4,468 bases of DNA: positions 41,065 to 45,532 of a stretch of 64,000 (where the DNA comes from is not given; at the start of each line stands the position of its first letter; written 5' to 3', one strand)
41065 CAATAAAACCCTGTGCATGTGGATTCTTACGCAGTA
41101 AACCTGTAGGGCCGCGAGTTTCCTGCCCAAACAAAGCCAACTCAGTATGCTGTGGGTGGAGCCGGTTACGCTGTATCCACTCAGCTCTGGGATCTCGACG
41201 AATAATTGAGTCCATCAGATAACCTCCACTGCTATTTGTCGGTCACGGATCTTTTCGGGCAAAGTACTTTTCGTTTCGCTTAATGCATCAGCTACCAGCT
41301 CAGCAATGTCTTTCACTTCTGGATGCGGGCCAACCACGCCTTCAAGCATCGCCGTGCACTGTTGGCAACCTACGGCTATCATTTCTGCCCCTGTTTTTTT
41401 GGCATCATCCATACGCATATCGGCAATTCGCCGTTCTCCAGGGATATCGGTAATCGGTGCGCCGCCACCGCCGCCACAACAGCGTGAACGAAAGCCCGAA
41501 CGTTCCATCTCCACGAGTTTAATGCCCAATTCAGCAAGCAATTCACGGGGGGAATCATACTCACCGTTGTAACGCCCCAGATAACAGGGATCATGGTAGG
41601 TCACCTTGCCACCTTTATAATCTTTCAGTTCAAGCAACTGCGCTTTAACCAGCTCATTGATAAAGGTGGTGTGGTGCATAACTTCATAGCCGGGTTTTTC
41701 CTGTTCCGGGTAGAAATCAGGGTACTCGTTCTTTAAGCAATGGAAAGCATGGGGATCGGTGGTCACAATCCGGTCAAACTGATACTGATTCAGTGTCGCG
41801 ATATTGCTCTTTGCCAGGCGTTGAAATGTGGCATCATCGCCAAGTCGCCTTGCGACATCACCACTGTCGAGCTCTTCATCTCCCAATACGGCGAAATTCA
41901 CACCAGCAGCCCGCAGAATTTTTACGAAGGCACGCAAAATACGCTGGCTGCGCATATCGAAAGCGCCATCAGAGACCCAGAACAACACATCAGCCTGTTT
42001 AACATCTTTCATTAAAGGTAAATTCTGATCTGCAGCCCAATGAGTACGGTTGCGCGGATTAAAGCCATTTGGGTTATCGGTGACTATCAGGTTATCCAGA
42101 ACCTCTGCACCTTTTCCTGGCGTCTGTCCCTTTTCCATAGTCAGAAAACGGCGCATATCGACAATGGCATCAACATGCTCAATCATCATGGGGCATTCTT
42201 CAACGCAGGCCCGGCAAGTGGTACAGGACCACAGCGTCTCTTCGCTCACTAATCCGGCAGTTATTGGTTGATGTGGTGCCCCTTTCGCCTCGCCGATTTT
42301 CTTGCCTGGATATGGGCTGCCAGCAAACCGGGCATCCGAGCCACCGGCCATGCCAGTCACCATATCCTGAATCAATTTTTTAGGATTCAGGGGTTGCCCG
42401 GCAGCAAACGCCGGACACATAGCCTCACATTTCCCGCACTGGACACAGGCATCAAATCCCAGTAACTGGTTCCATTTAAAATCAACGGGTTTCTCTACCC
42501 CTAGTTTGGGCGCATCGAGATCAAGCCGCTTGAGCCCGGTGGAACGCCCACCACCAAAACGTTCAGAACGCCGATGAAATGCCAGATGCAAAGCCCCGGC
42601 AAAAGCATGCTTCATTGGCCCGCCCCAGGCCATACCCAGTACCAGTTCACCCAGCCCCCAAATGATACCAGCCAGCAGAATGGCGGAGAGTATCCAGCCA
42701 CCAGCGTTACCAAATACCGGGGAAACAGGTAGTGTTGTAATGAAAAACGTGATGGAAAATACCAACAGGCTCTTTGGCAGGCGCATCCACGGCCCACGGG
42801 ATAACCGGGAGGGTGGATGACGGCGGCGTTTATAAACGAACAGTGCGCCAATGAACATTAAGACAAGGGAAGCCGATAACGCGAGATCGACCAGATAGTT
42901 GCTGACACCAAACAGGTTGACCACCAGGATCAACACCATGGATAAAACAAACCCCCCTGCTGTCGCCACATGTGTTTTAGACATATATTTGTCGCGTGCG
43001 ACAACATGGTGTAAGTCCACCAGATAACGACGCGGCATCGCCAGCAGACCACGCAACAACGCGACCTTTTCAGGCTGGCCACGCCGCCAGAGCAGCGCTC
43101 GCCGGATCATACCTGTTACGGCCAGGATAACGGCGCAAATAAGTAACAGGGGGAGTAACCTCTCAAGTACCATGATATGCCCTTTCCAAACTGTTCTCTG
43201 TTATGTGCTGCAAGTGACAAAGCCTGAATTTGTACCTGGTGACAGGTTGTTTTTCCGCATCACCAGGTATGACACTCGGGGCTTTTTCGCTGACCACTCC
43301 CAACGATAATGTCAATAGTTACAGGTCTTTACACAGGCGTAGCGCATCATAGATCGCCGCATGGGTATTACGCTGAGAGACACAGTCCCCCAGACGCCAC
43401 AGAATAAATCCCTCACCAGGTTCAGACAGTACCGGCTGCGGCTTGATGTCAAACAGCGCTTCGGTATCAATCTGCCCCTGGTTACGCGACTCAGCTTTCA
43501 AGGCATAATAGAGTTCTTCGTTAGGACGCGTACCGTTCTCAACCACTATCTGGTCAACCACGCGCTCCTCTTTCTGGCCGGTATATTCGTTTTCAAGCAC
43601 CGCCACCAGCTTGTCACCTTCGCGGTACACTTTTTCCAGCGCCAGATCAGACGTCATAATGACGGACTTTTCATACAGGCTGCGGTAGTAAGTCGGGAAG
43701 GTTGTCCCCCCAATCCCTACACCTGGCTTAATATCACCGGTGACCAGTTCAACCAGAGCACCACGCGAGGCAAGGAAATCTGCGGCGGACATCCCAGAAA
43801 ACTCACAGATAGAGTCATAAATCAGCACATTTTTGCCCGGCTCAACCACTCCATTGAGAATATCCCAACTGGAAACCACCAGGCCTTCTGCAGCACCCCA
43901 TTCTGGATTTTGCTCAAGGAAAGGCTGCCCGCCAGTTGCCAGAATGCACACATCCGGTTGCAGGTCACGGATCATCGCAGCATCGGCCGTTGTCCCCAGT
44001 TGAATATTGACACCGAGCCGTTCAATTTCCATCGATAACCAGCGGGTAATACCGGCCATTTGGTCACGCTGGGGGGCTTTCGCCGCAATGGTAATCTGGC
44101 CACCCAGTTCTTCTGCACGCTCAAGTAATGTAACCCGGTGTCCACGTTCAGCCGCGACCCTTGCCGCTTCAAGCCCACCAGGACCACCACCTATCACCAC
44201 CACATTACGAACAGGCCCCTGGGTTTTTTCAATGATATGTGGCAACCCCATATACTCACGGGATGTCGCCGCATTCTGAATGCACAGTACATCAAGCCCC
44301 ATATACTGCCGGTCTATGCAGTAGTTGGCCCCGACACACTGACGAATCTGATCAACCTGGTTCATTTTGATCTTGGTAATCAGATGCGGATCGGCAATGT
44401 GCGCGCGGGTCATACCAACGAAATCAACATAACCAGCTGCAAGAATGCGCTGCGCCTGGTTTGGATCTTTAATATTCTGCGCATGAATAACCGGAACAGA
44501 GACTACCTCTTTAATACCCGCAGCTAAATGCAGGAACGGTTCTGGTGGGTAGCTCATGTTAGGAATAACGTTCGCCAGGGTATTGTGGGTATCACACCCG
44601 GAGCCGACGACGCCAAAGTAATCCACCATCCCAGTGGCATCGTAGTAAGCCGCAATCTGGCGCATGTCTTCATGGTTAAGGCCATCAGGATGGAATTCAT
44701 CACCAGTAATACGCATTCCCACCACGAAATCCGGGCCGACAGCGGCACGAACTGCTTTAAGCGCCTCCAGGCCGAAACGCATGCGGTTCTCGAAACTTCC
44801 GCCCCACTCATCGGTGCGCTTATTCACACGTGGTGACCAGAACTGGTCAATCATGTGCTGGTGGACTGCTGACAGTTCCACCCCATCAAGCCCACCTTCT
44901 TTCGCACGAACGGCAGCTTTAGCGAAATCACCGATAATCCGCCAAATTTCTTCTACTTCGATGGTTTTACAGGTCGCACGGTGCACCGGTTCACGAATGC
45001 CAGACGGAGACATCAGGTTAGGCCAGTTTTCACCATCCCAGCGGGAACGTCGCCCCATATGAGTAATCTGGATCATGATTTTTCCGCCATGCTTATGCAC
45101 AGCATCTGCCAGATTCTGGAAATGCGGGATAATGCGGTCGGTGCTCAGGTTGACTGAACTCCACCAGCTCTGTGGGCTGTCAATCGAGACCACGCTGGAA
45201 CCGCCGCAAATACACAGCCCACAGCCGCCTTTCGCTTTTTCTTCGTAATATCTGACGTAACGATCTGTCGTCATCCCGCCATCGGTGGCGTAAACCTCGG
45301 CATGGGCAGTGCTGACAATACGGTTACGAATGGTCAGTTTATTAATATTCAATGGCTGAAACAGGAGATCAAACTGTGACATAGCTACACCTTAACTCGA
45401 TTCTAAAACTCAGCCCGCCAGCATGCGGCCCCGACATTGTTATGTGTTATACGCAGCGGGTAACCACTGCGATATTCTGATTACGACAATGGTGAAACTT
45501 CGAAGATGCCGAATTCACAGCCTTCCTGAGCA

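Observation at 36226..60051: Pseudomonas-type glycine betaine-to-pyruvate catabolic island in an enterobacterial-type backbone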

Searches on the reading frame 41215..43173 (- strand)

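Call 3: search_protein_families(library=ncbifam, proteins=[window:41215-43173:-], max_evalue=0.00001)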
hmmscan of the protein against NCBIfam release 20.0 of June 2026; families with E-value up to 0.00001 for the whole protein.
window:41215-43173:- (652 aa): 16 families
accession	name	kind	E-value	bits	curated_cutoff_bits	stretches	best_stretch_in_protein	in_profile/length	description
NF004898.0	PRK06259.1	equivalog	8.3e-34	117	385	1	311-612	182-465/488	fumarate reductase (CoM/CoB) subunit TfrB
NF045670.1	quin_L_LdhH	equivalog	1.6e-31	109.3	800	1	403-625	475-703/706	L-lactate dehydrogenase (quinone) large subunit LdhH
NF045724.1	ferredox_TmcB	equivalog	1.1e-23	83.6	735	1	316-615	100-409/430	electron transfer complex ferredoxin TmcB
NF045796.1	DsrK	equivalog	2.6e-22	79.1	400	1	239-634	48-438/453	sulfate reduction electron transfer complex DsrMKJOP subunit DsrK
NF045711.1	sulf_resp_HmcF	equivalog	8.6e-16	57.8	750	1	312-607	114-422/457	sulfate respiration complex iron-sulfur protein HmcF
NF008369.0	PRK11168.1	equivalog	1.2e-12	47.5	278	1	407-613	179-383/401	anaerobic glycerol-3-phosphate dehydrogenase subunit C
TIGR03290.1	CoB_CoM_SS_C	equivalog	1.3e-11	44.7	160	1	306-349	37-79/144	CoB--CoM heterodisulfide reductase subunit C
NF008434.0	PRK11274.1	equivalog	3.5e-11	42.7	333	0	502-630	279-406/409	glycolate oxidase subunit GlcF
NF045663.1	diclust_near_Sec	equivalog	1.5e-10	39.9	530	1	512-608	523-616/759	pyridine nucleotide-disulfide oxidoreductase/dicluster-binding protein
NF009226.0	PRK12576.1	equivalog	5.6e-09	35.8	344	0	310-351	203-244/317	succinate dehydrogenase/fumarate reductase iron-sulfur subunit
TIGR03379.1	glycerol3P_GlpC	equivalog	3.9e-08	32.5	279.9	0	451-610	217-377/397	anaerobic glycerol-3-phosphate dehydrogenase subunit GlpC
TIGR00384.1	dhsB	subfamily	2.4e-07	30.5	88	0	308-340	189-221/222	succinate dehydrogenase and fumarate reductase iron-sulfur protein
NF041890.1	hdrC_Methbact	equivalog_domain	3.5e-07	30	270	0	231-272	19-59/192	ferredoxin:CoB-CoM heterodisulfide reductase subunit HdrC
NF041779.1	hetero_SS_HdrC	equivalog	8.9e-07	28.6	350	0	236-269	26-58/198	ferredoxin:CoB-CoM heterodisulfide reductase subunit HdrC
NF004616.0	PRK05950.1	subfamily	2.3e-06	26.9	228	0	308-346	197-235/238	succinate dehydrogenase iron-sulfur subunit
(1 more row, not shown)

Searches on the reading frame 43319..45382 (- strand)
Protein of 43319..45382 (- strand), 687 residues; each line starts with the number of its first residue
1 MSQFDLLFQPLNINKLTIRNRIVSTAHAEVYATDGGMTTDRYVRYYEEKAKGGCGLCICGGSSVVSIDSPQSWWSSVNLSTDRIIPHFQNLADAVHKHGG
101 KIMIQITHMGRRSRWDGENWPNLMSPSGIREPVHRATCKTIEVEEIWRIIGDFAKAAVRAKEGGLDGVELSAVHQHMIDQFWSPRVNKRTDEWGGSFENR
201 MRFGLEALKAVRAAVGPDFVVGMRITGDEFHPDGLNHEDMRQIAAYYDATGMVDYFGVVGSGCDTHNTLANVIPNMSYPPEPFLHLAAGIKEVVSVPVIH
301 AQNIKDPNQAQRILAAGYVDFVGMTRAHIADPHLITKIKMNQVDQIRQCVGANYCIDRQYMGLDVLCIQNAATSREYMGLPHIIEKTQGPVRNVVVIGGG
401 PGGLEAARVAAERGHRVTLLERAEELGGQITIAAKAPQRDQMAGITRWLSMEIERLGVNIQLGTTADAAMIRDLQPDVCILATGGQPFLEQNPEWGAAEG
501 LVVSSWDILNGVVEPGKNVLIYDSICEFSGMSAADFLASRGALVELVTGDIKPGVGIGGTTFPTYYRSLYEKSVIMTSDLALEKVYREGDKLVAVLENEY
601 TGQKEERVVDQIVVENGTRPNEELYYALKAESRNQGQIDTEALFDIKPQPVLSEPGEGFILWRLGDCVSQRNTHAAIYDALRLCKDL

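Call 3: search_protein_families(library=ncbifam, proteins=[window:43319-45382:-], max_evalue=0.00001)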
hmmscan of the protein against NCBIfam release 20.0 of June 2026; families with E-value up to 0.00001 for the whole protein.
window:43319-45382:- (687 aa): 20 families
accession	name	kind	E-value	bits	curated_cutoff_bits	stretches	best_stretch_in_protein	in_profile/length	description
TIGR03997.1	mycofact_OYE_2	equivalog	3.4e-165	551.1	793.15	1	7-632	2-616/645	mycofactocin system FadH/OYE family oxidoreductase 2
NF041087.1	bile_acid_BaiCD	equivalog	4e-104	349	825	1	4-624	1-603/642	bile acid Fe-S flavoenzyme BaiCD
NF045599.1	bili_reduct_long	exception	2e-102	343.5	750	1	7-646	1-627/641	bilirubin reductase, long form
TIGR03996.1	mycofact_OYE_1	hypoth_equivalog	9e-80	268.9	627.9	1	17-622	12-601/633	mycofactocin system FadH/OYE family oxidoreductase 1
NF045592.1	bili_reduct_N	equivalog_domain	3.9e-54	184.2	425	1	7-369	2-362/363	bilirubin reductase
NF006101.0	PRK08255.1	equivalog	5.7e-47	160.3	1078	1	7-337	399-729/768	bifunctional salicylyl-CoA 5-hydroxylase/oxidoreductase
NF010047.0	PRK13523.1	equivalog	1e-43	149.6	431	1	7-338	5-320/339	NADPH dehydrogenase NamA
NF007899.0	PRK10605.1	subfamily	4.2e-34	118.4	403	1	5-226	4-236/365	N-ethylmaleimide reductase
NF009410.0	PRK12771.1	subfamily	2.9e-09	36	516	1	391-463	138-212/566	NAD(P)-binding protein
NF005883.0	PRK07845.1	equivalog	7.5e-08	31.8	479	1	392-461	3-72/466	NAD(P)H-quinone dehydrogenase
TIGR01350.1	lipoamide_DH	equivalog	1.6e-07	30.4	408.8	0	393-429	3-38/461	dihydrolipoyl dehydrogenase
TIGR01372.1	soxA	subfamily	2.4e-07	29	1164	1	393-434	170-211/996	sarcosine oxidase subunit alpha family protein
NF005560.0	PRK07233.1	equivalog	3.5e-07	29.4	252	1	393-430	2-39/435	hypothetical protein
NF004991.0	PRK06370.1-3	subfamily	4.8e-07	28.7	620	0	392-437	36-80/509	FAD-containing oxidoreductase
TIGR00275.1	TIGR00275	subfamily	1.1e-06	27.8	183.8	1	394-433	1-40/401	aminoacetone oxidase family FAD-binding enzyme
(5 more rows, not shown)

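Call 47: search_dna_similar(query=window:43319-45382:-, collection=plasmids, mode=protein, max_rows=30, max_evalue=1e-100)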
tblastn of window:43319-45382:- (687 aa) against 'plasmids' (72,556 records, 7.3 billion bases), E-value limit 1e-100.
Records with a match: 343; places in all: 351; records where one place covers at least 80% of the query: 343.
Best place of each record, by identity: 80-90% 1; 60-80% 19; <60% 323.
By first word of the organism name: Rhizobium 141; Sinorhizobium 76; Paracoccus 21; Shinella 13; Ralstonia 9; Ensifer 8; Azospirillum 7; Thioclava 5; Caballeronia 4; Burkholderia 4; and 34 more.
By predicted mobility (MOB-suite, as given by PLSDB): non-mobilizable 171; conjugative 88; mobilizable 84.
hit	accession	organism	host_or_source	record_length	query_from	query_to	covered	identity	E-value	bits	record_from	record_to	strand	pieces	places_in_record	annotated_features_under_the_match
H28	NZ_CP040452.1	Halomonas sp. PA16-9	-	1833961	4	687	98%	82.1%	0e+0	1164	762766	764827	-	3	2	none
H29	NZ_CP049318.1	Caballeronia sp. SBC2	whole organism,soil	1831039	7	687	99%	64.6%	0e+0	913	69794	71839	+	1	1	none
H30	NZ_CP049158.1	Caballeronia sp. SBC1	whole organism,soil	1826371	7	687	99%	64.6%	0e+0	913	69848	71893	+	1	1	none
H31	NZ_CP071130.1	Caballeronia sp. M1242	Homo sapiens,ETA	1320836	3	687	100%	63.9%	0e+0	912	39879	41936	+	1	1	none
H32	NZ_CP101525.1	Burkholderia arboris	mixed culture,soil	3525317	3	687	100%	63.9%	0e+0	870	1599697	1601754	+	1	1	none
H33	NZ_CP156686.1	Burkholderia stagnalis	Bacterial cells,soils collected in ...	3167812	3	687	100%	63.9%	0e+0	868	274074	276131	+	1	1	none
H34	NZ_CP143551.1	Burkholderia multivorans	Homo sapiens,bronchoalveolar lavage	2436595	3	687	100%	63.8%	0e+0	871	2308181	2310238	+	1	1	none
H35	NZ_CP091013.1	Burkholderia cenocepacia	-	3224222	3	687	100%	63.8%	0e+0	869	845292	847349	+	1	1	none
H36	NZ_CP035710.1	Sphaerotilus sulfidivorans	cell culture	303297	3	687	100%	63.7%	0e+0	872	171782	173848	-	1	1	NADH:flavin oxidoreductase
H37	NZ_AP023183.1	Paraburkholderia sp. PGU19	Physopelta gutta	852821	7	687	99%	64.0%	0e+0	875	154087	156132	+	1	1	NADH:flavin oxidoreductase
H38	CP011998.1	Ralstonia solanacearum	ginger,cell culture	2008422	3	687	100%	63.0%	0e+0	884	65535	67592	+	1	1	N-methylproline demethylase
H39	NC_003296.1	Ralstonia pseudosolanacearum GMI1000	-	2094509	3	687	100%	62.9%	0e+0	883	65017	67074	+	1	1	none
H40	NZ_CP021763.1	Ralstonia pseudosolanacearum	Solanum lycopersicum,Tomato with ...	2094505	3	687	100%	62.9%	0e+0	883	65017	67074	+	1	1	none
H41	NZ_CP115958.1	Ralstonia pseudosolanacearum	Solanum lycopersicum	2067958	3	687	100%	62.9%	0e+0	883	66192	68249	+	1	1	none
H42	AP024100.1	Ralstonia solanacearum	-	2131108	3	687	100%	62.9%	0e+0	883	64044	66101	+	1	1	NADH:flavin oxidoreductase/NADH oxidase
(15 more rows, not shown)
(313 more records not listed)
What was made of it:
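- Burkholderia and Ralstonia DgcA are about 63-64% identical (call 47).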
